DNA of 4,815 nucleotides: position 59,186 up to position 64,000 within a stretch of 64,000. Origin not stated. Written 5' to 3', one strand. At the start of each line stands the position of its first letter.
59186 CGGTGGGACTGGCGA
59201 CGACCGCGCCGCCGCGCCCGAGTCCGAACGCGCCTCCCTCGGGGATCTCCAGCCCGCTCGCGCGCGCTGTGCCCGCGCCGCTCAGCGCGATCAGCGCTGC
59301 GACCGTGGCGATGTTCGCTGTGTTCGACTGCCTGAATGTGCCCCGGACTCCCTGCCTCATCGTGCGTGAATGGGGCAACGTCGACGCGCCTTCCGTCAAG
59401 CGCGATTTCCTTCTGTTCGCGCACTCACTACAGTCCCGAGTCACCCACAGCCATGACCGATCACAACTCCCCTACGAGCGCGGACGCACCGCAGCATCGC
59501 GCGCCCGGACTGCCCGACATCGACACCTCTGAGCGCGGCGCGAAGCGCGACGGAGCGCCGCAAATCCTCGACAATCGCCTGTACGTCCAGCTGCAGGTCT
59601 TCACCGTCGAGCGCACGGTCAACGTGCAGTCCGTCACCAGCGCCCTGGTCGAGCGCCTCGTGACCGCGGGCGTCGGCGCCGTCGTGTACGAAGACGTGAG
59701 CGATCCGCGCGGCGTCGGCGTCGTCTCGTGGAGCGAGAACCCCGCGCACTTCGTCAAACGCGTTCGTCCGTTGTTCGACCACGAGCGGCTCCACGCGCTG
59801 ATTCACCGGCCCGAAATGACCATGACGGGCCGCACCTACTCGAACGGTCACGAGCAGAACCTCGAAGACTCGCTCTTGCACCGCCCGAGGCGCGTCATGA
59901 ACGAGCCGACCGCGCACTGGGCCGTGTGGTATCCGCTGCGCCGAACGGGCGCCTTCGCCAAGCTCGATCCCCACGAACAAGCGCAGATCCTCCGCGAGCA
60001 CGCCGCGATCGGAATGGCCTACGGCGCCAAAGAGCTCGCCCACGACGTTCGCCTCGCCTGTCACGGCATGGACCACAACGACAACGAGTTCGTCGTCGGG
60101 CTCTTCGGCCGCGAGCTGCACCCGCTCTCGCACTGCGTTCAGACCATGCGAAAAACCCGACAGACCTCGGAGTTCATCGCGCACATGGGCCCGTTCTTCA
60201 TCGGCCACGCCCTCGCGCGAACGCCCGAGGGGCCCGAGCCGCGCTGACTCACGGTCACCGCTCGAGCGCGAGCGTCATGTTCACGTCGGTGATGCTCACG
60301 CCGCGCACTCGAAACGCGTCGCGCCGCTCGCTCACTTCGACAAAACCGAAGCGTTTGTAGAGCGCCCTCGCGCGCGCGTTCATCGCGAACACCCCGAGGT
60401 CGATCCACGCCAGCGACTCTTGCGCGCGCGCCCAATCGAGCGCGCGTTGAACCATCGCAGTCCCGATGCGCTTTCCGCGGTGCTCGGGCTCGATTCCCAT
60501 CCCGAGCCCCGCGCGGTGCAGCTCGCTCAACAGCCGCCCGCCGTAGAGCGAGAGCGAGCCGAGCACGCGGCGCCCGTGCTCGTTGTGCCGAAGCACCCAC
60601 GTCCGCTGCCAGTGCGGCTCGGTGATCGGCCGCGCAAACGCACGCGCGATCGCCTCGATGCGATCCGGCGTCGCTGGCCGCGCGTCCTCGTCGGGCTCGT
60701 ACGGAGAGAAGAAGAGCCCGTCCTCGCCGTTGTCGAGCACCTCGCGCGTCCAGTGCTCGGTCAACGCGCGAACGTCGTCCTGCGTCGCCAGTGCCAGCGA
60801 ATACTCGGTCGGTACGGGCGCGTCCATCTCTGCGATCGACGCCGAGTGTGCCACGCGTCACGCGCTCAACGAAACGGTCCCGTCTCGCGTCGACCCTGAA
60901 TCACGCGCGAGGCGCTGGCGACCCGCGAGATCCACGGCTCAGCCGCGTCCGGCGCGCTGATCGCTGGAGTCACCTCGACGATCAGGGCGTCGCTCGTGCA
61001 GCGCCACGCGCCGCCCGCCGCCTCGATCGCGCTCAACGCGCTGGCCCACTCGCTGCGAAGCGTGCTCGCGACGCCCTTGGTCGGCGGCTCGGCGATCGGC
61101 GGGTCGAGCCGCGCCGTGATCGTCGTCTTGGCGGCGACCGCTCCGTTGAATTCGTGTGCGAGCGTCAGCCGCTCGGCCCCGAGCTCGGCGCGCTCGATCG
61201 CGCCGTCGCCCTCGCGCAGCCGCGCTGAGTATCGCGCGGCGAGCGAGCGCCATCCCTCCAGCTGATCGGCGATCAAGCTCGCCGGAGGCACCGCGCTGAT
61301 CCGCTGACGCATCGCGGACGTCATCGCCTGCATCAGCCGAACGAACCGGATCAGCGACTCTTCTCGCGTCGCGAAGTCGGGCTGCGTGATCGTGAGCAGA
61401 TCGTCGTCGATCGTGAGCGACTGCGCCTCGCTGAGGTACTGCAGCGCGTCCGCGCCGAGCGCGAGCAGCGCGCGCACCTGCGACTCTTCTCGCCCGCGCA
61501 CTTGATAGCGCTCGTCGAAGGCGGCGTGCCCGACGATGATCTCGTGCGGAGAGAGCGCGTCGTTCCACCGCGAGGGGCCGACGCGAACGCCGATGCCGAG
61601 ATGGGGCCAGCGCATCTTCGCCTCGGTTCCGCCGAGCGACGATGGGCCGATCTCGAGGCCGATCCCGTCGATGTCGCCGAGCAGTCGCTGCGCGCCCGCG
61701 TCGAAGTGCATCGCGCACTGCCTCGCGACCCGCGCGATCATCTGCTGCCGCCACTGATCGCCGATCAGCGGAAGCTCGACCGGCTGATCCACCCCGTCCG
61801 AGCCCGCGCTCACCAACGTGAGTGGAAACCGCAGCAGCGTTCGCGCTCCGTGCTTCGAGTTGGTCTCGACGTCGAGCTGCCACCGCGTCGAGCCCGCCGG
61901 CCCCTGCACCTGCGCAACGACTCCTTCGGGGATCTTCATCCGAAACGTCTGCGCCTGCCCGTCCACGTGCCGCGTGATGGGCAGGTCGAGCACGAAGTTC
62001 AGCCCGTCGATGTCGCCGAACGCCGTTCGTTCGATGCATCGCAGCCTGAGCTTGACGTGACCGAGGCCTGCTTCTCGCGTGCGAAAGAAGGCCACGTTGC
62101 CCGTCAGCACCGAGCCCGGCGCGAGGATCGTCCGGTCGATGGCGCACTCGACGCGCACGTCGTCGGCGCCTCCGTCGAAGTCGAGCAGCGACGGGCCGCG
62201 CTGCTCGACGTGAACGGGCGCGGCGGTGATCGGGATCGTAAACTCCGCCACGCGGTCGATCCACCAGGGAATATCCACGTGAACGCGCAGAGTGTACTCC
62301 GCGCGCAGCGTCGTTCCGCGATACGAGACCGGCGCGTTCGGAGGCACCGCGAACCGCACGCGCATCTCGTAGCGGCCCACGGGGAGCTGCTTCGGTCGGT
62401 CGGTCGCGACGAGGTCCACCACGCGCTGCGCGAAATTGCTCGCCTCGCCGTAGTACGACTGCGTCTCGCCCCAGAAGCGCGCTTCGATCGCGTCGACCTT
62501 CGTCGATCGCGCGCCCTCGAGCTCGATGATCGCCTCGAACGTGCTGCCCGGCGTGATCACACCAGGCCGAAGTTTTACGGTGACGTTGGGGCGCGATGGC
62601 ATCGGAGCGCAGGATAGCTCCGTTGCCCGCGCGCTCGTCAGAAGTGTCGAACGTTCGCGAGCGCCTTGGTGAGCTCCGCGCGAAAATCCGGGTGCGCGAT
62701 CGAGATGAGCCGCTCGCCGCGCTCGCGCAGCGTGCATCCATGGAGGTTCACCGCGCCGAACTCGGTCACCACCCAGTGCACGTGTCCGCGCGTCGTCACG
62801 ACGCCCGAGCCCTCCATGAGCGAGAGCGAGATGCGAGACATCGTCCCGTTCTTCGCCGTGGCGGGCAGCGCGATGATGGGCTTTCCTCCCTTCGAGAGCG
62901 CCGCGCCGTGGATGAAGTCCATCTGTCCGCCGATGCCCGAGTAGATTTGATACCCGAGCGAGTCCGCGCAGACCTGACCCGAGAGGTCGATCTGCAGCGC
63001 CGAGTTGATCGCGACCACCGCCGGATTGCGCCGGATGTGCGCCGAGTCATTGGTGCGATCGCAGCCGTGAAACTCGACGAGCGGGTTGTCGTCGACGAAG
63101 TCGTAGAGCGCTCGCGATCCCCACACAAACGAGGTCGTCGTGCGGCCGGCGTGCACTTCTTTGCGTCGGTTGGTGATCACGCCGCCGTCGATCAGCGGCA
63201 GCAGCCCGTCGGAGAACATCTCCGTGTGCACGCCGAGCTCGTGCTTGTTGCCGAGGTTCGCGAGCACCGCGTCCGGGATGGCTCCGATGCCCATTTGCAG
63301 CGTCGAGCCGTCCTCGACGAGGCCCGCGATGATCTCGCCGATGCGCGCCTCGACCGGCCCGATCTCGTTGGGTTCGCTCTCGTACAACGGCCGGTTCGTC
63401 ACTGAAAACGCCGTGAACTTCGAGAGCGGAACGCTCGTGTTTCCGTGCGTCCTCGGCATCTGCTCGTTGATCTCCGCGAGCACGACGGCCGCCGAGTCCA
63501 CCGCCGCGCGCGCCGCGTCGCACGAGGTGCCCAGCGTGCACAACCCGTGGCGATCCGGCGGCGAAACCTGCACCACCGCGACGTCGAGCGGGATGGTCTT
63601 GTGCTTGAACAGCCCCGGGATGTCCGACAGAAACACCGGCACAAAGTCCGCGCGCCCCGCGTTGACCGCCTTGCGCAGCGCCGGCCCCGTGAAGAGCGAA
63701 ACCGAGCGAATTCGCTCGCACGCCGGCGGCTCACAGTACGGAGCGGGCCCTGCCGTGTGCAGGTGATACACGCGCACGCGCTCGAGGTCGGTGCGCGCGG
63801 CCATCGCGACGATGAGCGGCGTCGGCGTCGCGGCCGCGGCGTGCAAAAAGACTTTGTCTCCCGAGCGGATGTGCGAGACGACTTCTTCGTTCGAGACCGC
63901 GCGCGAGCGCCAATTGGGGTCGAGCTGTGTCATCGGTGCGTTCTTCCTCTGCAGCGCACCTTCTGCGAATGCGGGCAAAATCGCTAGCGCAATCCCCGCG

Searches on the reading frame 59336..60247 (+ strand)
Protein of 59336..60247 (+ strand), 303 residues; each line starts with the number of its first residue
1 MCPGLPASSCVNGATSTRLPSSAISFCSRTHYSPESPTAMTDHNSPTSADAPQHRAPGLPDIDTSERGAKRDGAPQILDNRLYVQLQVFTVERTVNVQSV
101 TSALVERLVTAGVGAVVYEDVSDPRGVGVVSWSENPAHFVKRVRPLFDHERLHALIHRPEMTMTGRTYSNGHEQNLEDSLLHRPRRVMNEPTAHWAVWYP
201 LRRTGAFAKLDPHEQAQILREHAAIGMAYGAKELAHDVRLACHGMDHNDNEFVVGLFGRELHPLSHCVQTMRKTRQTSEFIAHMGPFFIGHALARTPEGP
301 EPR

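Call 62: search_protein_families(library=pfam, proteins=[window:59336-60247:+], max_evalue=0.0001)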
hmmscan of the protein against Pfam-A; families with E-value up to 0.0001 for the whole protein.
window:59336-60247:+ (303 aa): 1 family
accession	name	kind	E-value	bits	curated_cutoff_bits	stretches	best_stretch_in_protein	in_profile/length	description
PF06778.18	Chlor_dismutase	-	4.4e-13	49.7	25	1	183-291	84-187/189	Chlorite dismutase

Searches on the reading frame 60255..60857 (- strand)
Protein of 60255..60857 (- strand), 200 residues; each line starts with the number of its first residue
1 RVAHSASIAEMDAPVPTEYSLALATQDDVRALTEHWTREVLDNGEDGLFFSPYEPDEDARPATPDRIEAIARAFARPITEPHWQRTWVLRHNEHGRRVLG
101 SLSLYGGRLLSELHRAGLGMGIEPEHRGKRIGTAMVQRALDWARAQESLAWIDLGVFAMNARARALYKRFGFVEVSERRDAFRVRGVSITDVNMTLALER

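Call 62: search_protein_families(library=pfam, proteins=[window:60255-60857:-], max_evalue=0.0001)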
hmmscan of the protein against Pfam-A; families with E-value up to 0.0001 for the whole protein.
window:60255-60857:- (200 aa): 4 families
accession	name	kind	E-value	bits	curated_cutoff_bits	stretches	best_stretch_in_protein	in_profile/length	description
PF00583.31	Acetyltransf_1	-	1.5e-13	51.5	20.7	1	82-172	31-116/116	Acetyltransferase (GNAT) family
PF13508.13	Acetyltransf_7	-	6e-11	43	27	1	84-174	3-84/84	Acetyltransferase (GNAT) domain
PF13302.13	Acetyltransf_3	-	3.7e-09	37.8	25.4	1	56-173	30-138/138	Acetyltransferase (GNAT) domain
PF13673.13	Acetyltransf_10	-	6.7e-06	26.5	23.6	1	122-191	59-123/128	Acetyltransferase (GNAT) domain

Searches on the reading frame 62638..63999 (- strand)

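Call 62: search_protein_families(library=pfam, proteins=[window:62638-63999:-], max_evalue=0.0001)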
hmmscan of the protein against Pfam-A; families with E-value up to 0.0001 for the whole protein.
window:62638-63999:- (453 aa): 2 families
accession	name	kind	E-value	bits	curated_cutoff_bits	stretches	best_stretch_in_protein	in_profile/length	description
PF13336.12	AcetylCoA_hyd_C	-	2.6e-61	206.5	23.7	1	294-446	1-153/154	Acetyl-CoA hydrolase/transferase C-terminal domain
PF02550.21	AcetylCoA_hydro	-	8.5e-25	88.4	24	1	38-186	19-173/198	Acetyl-CoA hydrolase/transferase N-terminal domain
